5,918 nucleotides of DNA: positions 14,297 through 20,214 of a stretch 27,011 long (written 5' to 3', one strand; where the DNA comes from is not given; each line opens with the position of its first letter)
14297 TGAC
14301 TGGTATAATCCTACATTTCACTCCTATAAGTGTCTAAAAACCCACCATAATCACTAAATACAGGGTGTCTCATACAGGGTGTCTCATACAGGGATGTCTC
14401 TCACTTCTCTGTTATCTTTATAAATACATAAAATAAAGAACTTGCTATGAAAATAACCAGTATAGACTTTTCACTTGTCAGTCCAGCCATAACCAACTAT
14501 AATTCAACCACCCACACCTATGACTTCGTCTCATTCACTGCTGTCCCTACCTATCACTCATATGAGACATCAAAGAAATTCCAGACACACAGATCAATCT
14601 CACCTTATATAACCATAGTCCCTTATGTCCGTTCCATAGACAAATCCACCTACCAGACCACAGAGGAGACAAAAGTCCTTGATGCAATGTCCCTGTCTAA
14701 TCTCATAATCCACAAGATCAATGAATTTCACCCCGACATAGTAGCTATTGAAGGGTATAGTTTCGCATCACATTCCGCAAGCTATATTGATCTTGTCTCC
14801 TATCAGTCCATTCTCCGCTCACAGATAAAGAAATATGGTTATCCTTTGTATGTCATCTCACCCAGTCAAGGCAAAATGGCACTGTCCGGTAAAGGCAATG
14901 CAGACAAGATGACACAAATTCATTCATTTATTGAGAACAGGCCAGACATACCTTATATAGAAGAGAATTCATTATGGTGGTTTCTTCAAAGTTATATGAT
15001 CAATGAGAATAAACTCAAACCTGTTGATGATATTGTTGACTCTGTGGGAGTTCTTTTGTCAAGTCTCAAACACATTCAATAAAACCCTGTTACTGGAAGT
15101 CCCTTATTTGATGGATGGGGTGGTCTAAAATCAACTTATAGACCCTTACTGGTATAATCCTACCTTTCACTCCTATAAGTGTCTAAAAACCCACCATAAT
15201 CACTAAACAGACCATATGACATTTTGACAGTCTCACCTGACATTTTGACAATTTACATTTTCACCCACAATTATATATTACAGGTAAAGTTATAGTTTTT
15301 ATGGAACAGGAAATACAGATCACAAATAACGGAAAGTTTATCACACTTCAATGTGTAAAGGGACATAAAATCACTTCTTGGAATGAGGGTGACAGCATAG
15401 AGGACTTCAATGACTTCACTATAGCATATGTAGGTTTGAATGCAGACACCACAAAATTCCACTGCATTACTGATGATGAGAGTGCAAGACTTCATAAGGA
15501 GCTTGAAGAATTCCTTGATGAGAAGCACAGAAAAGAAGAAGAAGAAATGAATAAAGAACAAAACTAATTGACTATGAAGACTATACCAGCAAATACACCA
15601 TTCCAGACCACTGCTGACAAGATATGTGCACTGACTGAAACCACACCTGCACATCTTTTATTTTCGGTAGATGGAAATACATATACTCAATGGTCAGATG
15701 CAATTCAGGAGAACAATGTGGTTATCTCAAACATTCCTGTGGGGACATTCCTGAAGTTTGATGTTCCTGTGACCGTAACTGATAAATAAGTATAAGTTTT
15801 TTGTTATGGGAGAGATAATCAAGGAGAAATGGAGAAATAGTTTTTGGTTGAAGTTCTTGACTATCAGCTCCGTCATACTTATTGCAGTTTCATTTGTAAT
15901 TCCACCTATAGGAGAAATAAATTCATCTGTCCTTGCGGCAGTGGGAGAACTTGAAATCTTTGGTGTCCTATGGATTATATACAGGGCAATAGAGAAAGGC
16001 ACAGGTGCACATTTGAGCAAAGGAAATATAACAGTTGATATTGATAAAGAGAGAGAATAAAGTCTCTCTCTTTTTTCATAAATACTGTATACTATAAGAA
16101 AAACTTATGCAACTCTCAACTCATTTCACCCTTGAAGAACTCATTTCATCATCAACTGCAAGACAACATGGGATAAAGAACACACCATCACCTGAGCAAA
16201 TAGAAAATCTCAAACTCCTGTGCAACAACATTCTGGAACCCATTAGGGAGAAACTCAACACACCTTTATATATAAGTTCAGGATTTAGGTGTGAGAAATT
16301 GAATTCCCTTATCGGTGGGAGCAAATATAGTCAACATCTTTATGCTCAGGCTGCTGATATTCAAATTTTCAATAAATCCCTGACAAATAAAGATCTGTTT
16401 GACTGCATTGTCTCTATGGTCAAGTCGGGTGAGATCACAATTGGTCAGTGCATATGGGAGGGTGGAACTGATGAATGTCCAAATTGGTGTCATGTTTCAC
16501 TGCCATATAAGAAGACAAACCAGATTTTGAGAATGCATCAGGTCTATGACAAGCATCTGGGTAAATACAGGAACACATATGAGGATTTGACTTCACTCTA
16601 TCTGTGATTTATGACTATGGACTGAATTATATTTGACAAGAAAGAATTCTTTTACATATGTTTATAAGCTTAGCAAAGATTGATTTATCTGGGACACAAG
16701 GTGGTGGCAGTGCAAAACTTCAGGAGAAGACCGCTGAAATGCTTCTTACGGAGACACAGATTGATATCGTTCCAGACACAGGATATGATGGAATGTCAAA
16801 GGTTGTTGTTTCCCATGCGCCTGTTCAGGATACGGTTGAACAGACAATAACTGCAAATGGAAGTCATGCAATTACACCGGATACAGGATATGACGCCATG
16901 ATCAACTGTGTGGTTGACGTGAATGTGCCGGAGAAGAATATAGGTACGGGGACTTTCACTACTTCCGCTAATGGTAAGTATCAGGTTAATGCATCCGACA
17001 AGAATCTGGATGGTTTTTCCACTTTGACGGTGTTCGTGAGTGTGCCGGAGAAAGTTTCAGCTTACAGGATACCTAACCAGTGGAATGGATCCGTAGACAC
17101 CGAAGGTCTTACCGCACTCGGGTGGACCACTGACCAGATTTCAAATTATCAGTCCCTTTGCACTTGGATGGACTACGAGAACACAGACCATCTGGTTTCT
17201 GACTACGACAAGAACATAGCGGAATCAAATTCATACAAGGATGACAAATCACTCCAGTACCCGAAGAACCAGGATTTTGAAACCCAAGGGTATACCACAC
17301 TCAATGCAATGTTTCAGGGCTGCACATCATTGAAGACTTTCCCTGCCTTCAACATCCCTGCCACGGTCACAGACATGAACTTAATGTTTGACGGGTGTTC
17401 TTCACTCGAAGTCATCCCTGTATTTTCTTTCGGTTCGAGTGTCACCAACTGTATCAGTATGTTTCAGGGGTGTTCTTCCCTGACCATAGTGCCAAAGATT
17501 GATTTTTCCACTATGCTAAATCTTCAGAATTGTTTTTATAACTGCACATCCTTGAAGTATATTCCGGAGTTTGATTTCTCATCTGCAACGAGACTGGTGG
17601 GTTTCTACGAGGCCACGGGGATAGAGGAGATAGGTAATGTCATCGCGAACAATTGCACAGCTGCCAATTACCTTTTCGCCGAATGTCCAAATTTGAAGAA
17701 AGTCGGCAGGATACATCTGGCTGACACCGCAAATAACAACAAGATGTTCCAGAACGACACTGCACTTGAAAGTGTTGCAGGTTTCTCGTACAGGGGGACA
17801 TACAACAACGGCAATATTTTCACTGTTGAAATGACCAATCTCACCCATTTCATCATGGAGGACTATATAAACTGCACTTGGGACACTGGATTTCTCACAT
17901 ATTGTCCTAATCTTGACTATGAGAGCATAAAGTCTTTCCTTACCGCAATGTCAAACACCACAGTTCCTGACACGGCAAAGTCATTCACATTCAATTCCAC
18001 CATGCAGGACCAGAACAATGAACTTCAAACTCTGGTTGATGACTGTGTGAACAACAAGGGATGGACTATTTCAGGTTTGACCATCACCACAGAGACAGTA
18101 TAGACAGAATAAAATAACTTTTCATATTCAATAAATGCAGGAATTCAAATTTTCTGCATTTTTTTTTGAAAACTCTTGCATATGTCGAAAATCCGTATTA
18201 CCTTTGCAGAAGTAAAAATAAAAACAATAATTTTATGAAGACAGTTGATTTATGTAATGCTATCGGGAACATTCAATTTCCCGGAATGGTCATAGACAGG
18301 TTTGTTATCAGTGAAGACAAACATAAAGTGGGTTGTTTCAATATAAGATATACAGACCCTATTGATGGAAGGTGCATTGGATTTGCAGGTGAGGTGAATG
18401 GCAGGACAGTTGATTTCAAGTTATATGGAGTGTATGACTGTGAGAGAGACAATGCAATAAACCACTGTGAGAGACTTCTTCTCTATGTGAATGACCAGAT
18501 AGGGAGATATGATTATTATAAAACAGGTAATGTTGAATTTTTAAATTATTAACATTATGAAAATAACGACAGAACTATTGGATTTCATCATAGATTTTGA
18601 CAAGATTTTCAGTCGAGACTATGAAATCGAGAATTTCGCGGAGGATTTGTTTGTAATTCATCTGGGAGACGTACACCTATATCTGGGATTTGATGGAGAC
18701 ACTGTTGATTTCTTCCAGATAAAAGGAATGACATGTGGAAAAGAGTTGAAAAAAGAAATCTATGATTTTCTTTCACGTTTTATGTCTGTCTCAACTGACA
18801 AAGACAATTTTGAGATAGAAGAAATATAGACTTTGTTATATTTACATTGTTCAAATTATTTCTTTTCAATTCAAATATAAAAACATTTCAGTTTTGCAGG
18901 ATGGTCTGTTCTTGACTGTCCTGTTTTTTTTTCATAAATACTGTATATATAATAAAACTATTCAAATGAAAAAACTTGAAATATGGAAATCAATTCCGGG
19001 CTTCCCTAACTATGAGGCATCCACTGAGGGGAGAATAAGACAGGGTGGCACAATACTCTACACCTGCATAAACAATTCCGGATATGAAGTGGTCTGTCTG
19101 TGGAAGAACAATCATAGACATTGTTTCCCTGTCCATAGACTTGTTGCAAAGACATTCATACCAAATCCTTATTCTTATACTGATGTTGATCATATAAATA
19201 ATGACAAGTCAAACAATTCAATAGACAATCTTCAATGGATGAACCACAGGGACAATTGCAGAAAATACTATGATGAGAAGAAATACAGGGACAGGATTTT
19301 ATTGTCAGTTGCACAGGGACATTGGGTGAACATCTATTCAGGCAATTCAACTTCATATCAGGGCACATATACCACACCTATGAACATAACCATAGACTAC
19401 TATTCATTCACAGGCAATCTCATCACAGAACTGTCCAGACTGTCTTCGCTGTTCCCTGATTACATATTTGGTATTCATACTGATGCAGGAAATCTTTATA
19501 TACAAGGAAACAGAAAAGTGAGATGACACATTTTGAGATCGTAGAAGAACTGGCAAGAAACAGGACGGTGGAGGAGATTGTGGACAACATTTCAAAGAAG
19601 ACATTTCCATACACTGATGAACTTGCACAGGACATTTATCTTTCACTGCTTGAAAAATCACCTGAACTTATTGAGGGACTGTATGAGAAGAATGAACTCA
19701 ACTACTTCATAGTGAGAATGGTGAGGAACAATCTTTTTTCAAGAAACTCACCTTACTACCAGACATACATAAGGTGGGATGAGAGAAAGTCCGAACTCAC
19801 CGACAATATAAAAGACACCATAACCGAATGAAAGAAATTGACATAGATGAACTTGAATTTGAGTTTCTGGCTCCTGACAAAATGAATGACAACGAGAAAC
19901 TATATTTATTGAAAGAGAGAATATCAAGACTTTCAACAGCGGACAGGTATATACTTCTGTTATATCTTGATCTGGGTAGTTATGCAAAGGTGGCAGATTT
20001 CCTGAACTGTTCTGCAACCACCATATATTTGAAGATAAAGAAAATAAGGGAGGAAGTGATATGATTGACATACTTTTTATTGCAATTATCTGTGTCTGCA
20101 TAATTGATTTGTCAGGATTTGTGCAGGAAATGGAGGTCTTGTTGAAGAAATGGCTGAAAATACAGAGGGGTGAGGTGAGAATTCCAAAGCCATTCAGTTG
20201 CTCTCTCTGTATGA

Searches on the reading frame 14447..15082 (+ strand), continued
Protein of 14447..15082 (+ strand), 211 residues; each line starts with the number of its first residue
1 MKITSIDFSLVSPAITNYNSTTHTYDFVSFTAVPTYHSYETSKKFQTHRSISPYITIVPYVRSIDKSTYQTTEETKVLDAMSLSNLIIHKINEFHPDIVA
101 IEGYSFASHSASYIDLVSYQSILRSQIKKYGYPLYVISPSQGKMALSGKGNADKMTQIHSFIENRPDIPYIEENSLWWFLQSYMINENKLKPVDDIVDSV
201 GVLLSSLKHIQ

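Call 57: find_encoding_contigs(protein=P0095, flank=6000, max_places=3)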
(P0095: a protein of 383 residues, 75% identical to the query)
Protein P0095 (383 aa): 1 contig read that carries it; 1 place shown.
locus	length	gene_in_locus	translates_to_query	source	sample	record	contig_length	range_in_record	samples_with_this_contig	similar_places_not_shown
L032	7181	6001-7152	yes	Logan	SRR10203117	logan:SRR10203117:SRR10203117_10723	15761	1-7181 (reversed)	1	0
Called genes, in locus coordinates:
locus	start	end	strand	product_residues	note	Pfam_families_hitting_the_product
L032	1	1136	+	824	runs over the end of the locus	-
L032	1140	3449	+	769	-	-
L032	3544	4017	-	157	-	-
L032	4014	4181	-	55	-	-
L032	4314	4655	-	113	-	-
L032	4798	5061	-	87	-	-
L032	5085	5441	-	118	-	-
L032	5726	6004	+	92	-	-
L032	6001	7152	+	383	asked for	-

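Call 64: find_related_loci(query=A3, collection=genome_contigs, flank=6000)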
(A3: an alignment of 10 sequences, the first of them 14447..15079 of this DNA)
Query A3 (211 aa) in genome_contigs; peptide patterns used: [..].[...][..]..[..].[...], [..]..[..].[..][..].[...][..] (x = any residue, [..] = any of these).
140 stretches matched a pattern; 12 encode a relative of the query (tblastn E <= 1e-3); 12 distinct loci.
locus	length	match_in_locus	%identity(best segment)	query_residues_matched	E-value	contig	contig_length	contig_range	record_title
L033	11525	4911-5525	42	5-205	3e-43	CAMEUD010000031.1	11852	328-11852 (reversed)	MAG: uncultured Clostridia bacterium isolate SRR11489789_bin.108_metaWRAP_v1.3_MAG genome assembly, contig: ERZ11466733.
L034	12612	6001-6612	39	5-205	2e-40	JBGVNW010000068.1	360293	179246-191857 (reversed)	MAG: Bacilli bacterium isolate fecal_MAG_225 fecal_MAG_225_contig_0068, whole genome shotgun sequence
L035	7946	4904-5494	35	1-199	3e-30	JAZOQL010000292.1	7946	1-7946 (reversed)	MAG: Rikenellaceae bacterium isolate T1900045568_YK20190262.MAGScoT_cleanbin_000009 SGB_9222_k141_864662, whole genome s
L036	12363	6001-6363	28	41-154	1e-9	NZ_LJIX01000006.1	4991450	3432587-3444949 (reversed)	Cytobacillus solani strain FJAT-18043 super27, whole genome shotgun sequence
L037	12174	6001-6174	40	97-154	2e-8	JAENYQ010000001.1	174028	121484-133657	MAG: Desulfotomaculum sp. isolate BL5_bin.2 BL5_bin2_NODE_44_length_174028_cov_14.312066, whole genome shotgun sequence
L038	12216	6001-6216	36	81-154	4e-8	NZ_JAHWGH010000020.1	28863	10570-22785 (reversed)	Bacillus sp. MCCB 382 NODE_20_length_28765_cov_18.538155, whole genome shotgun sequence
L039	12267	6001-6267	33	99-199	1e-7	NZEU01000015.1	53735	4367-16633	MAG: Porticoccaceae bacterium isolate MED754 128895, whole genome shotgun sequence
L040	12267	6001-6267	33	99-199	1e-7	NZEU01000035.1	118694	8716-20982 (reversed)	MAG: Porticoccaceae bacterium isolate MED754 137356, whole genome shotgun sequence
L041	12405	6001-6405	26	3-161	2e-6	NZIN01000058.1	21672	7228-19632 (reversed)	MAG: Rickettsiales bacterium isolate MED606 108723, whole genome shotgun sequence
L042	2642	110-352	31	75-154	2e-6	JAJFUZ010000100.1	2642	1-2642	MAG: Parachlamydia sp. isolate bin.582 k141_363625, whole genome shotgun sequence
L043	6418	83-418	32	82-199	6e-6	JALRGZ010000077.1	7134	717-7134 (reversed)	MAG: Flavobacterium sp. isolate MLJ.21 MLJ_302506, whole genome shotgun sequence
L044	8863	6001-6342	29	49-154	1e-5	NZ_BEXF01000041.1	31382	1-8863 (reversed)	Brevibacillus reuszeri strain NIT02 contig41, whole genome shotgun sequence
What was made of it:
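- Tried and rejected: RuvC relatives in named genomes gave ambiguous results: Clostridia, Bacilli and Rikenellaceae MAGs at 35-42% identity (call 64).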

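Call 74: search_solved_structures(query=A5, max_evalue=1)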
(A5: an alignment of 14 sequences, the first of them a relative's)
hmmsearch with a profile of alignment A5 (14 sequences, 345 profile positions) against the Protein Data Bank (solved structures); distinct sequences matched with E-value up to 1: 1.
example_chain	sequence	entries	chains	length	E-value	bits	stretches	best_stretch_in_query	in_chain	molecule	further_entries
9e78_3m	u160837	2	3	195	0.23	13.9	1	258-316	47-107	ArcMAP3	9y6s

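Call 78: predict_structure(alignment_id=A5)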
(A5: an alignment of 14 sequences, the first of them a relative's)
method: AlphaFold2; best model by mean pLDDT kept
length: 379 residues; sequences in the alignment: 14
mean_pLDDT: 72.3   pTM: 0.51
mean pLDDT of the five models: 72.3, 68.2, 63.1, 60.3, 59.1
residues with pLDDT >= 90: 36; 70-90: 237; 50-70: 30; < 50: 76
segments of 3 or more residues with pLDDT < 50: 23-29, 55-57, 104-114, 323-375
pLDDT, mean of each block of 10 residues (from residue 1): 85 76 48 81 80 59 88 88 82 82 47 56 85 84 84 73 84 74 87 91 77 82 78 85 89 87 91 90 68 80 79 79 38 41 32 30 38 46
secondary structure, 60 per line:
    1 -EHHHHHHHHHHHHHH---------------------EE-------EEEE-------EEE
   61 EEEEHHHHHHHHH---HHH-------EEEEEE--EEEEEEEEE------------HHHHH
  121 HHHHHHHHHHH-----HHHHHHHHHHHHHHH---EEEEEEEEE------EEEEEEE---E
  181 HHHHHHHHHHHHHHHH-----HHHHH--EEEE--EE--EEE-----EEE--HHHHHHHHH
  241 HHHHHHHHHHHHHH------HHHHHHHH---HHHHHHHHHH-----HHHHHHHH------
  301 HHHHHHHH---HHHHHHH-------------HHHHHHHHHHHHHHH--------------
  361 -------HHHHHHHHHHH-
elements in order: H3-16 E47-50 E58-64 H65-73 E87-92 E95-103 H116-131 H137-151 E155-163 E170-176 H181-196 H202-206 E209-212 E219-221 E227-229 H232-254 H261-268 H272-281 H287-294 H301-308 H312-318 H332-346 H368-378

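Call 82: fold_search(model_id=the predicted structure, library=pdb)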
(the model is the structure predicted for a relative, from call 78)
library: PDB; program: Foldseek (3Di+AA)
matches with E <= 10: 595; with E <= 0.001: 0
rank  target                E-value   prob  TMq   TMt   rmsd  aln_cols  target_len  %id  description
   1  1p8k_Z                2.0e-02  0.23  0.10  0.14  26.7       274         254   13  The structure and DNA recognition of a bifunctional homing endonuclease and group I intron splicing factor (released 2004-01-20)
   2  3eh8_A                2.3e-02  0.21  0.10  0.14  26.1       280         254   11  Crystal structure of Y2 I-AniI variant (F13Y/S111Y)/DNA complex with calcium (released 2009-01-13)
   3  3uvf_A                3.2e-02  0.25  0.10  0.15  23.3       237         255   12  Expanding LAGALIDADG endonuclease scaffold diversity by rapidly surveying evolutionary sequence space (released 2012-02-29)
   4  4ddq_C                5.4e-02  0.28  0.12  0.10  24.5       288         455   10  Structural plasticity of the Bacillus subtilis GyrA homodimer (released 2013-02-13)
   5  8wu2_A                8.7e-02  0.10  0.10  0.08  24.4       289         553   12  Crystal structure of RNA-dependent RNA polymerases from Jingmen tick virus (released 2024-02-07)
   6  4fmn_A                1.2e-01  0.09  0.09  0.12  20.3       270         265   11  Structure of the C-terminal domain of the Saccharomyces cerevisiae MUTL alpha (MLH1/PMS1) heterodimer bound to a fragm (released 2013-02-20)
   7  8wil                  1.4e-01  0.07  0.09  0.07  24.2       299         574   10  Crystal structure of Jingmen tick virus RNA-dependent RNA polymerase (D55 construct) (released 2024-01-17)
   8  4e4w_A                1.5e-01  0.08  0.09  0.12  20.3       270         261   10  Structure of the C-terminal domain of the Saccharomyces cerevisiae MUTL alpha (MLH1/PMS1) heterodimer (released 2013-02-20)
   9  1mow_A                1.7e-01  0.08  0.08  0.12  27.4       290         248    9  E-DreI (released 2002-11-29)
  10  5o6g_D                1.8e-01  0.15  0.09  0.17  18.6       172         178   10  Structures and dynamics of mesophilic variants from the homing endonuclease I-DmoI (released 2017-12-06)
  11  4fmo_A                1.8e-01  0.07  0.09  0.12  20.4       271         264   11  Structure of the C-terminal domain of the Saccharomyces cerevisiae MUTL alpha (MLH1/PMS1) heterodimer bound to a fragm (released 2013-02-20)
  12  3ilw_B                1.9e-01  0.16  0.12  0.10  24.0       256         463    8  Structure of DNA gyrase subunit A N-terminal domain (released 2009-10-06)
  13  8wu2_B                1.9e-01  0.07  0.09  0.08  24.4       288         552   12  Crystal structure of RNA-dependent RNA polymerases from Jingmen tick virus (released 2024-02-07)
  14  1mow_G                2.0e-01  0.11  0.10  0.13  25.3       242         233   13  E-DreI (released 2002-11-29)
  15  6rid_A                2.0e-01  0.05  0.09  0.03  28.5       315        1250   10  Structure of Vaccinia Virus DNA-dependent RNA polymerase elongation complex (released 2019-12-18)
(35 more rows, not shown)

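Call 87: fold_search(model_id=the predicted structure, library=viral)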
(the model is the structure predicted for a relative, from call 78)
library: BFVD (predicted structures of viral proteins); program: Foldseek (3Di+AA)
matches with E <= 10: 761; with E <= 0.001: 0
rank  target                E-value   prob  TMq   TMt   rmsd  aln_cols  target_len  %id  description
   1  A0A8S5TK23            2.4e-03  0.33  0.09  0.11  21.6       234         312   12  Endonuclease [Podoviridae sp. ctz6O13]
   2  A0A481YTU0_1          1.1e-02  0.23  0.10  0.04  26.1       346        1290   12  DNA-directed RNA polymerase [Marseillevirus LCMAC101]
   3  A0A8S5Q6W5            1.2e-02  0.63  0.10  0.17  23.6       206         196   18  Uncharacterized protein [Siphoviridae sp. ct0uL16]
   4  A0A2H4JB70            1.7e-02  0.80  0.12  0.19  19.4       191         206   10  Putative replication protein [uncultured Caudovirales phage]
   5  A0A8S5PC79            2.9e-02  0.97  0.09  0.17  16.7       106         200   24  Homeodomain-like domain [Siphoviridae sp. ctpji4]
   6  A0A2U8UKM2            2.9e-02  0.96  0.11  0.30  12.1       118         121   14  Helix-turn-helix DNA binding protein [Gordonia phage Sour]
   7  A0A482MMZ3            3.3e-02  0.30  0.11  0.12  21.5       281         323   14  Endonuclease [Burkholderia phage BcepSauron]
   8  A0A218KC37            3.6e-02  0.21  0.10  0.15  21.7       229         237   16  Putative DNA endonuclease [Bacillus phage PBC2]
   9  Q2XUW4                4.3e-02  0.87  0.09  0.23  10.8       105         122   21  (no name in the UniProt tables at hand)
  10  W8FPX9                4.3e-02  0.69  0.16  0.16  22.7       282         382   14  (no name in the UniProt tables at hand)
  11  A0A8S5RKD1            4.3e-02  0.18  0.10  0.11  26.0       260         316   12  LAGLIDADG-like domain [virus sp. ctEQ64]
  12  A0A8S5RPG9            4.5e-02  0.96  0.11  0.20  10.6       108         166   22  HTH psq-type domain-containing protein [virus sp. ctrcb4]
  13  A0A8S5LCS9            5.6e-02  0.85  0.09  0.15  14.4       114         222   18  Transposase [Myoviridae sp. ctngn1]
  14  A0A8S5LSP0            5.9e-02  0.23  0.07  0.10  20.5       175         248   13  ECF sigma factor [Siphoviridae sp. ctMAv2]
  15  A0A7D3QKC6            5.9e-02  0.11  0.08  0.06  34.1       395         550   12  (no name in the UniProt tables at hand)
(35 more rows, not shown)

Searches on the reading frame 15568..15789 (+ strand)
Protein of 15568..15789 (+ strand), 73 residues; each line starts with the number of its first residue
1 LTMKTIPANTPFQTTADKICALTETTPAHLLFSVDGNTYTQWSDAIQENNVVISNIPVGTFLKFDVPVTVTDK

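Call 11: search_protein_families(library=phrogs, proteins=[window:15568-15789:+])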
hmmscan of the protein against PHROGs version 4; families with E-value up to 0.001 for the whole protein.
window:15568-15789:+ (73 aa): 0 families

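Call 54: search_protein_families(library=ncbifam, max_evalue=0.1, proteins=[window:15568-15786:+])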
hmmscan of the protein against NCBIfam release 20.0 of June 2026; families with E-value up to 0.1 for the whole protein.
window:15568-15786:+ (73 aa): 1 family
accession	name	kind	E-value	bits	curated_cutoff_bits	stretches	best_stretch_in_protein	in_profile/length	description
NF000063.1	Fos_BSH_Sepi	exception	0.095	12.8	300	1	28-53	66-91/142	FosB family fosfomycin resistance bacillithiol transferase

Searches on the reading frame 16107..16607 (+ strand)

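Call 11: search_protein_families(library=phrogs, proteins=[window:16107-16607:+])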
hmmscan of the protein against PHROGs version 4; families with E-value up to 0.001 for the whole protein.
window:16107-16607:+ (166 aa): 2 families
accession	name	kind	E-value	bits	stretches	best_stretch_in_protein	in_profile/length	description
phrog_894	-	lysis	1.3e-31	111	1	1-147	44-179/389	endolysin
phrog_17373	-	other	2.5e-05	25.1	1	43-90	45-92/224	peptidase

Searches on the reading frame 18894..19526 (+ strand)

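Call 23: search_protein_families(library=phrogs, proteins=[window:18894-19526:+], max_evalue=0.01)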
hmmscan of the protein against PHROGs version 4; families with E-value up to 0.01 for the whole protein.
window:18894-19526:+ (210 aa): 14 families
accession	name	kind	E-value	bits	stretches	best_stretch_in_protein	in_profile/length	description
phrog_59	-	DNA, RNA and nucleotide metabolism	1.4e-35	124.5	1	21-150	130-246/423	HNH endonuclease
phrog_959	-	DNA, RNA and nucleotide metabolism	2.1e-32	112.7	1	26-134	3-115/138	HNH endonuclease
phrog_1492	-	DNA, RNA and nucleotide metabolism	1.2e-19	71.7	1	24-122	40-156/414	HNH endonuclease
phrog_6086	-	DNA, RNA and nucleotide metabolism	1.1e-09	39.6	2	25-54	75-104/147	HNH endonuclease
phrog_99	-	DNA, RNA and nucleotide metabolism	4e-09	37.6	1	40-125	120-205/383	HNH endonuclease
phrog_37683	-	unknown function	2.4e-08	34.4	1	60-123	143-206/279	-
phrog_17657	-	DNA, RNA and nucleotide metabolism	4.6e-08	34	1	14-117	57-166/168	HNH endonuclease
phrog_7545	-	DNA, RNA and nucleotide metabolism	8.2e-06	27.1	1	58-129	62-137/160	HNH endonuclease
phrog_15471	-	DNA, RNA and nucleotide metabolism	2.9e-05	25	1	79-130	33-85/183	HNH endonuclease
phrog_14913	-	DNA, RNA and nucleotide metabolism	6.2e-05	24.1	1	61-135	22-98/149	HNH endonuclease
phrog_21964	-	DNA, RNA and nucleotide metabolism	0.00039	21.1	1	60-129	146-219/244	HNH endonuclease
phrog_826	-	DNA, RNA and nucleotide metabolism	0.00047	20.8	1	50-124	82-157/281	HNH endonuclease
phrog_4578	-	DNA, RNA and nucleotide metabolism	0.0011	19.8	1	96-123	30-57/130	HNH endonuclease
phrog_19902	-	DNA, RNA and nucleotide metabolism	0.0016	19.2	1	58-125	66-135/221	HNH endonuclease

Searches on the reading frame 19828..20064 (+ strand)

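Call 23: search_protein_families(library=phrogs, proteins=[window:19828-20064:+], max_evalue=0.01)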
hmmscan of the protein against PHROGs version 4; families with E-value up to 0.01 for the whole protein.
window:19828-20064:+ (78 aa): 3 families
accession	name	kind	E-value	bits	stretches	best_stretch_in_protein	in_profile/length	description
phrog_1740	-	transcription regulation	0.00028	20.5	1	6-76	135-211/567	RNA polymerase sigma factor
phrog_351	-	transcription regulation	0.0026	17.4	1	12-75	651-720/928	RNA polymerase sigma factor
phrog_36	-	transcription regulation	0.0076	16.9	0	27-76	132-182/220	transcriptional regulator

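Call 54: search_protein_families(library=ncbifam, max_evalue=0.1, proteins=[window:19828-20061:+])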
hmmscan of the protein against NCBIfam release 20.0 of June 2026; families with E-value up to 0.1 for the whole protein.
window:19828-20061:+ (78 aa): 9 families
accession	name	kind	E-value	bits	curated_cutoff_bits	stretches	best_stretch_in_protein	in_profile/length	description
TIGR02937.1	sigma70-ECF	superfamily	0.0039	16.8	42.9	1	17-76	100-160/165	sigma-70 family RNA polymerase sigma factor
TIGR02985.1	Sig70_bacteroi1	subfamily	0.0061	16.8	126.4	1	3-72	83-153/162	RNA polymerase sigma-70 factor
NF058625.1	sigma_PG0214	equivalog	0.028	14.1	130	1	17-77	96-157/170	GFO_1088 family ECF-type sigma factor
TIGR02983.1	SigE-fam_strep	subfamily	0.03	14.2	141.55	1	15-69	91-146/162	SigE family RNA polymerase sigma factor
NF007223.0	PRK09641.1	equivalog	0.037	13.8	209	1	16-76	118-179/187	RNA polymerase sigma factor SigW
NF006146.0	PRK08295.1-3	equivalog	0.037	13.6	414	1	27-73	154-201/218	RNA polymerase factor sigma-70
TIGR02989.1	Sig-70_gvs1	subfamily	0.064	13.2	124.55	1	20-77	96-154/158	RNA polymerase sigma-70 factor, Rhodopirellula/Verrucomicrobium family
NF008384.0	PRK11179.1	equivalog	0.071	12.9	227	1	38-76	10-50/153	transcriptional regulator AsnC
NF005385.0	PRK06930.1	subfamily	0.08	12.6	136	1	7-75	87-156/170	positive control sigma-like factor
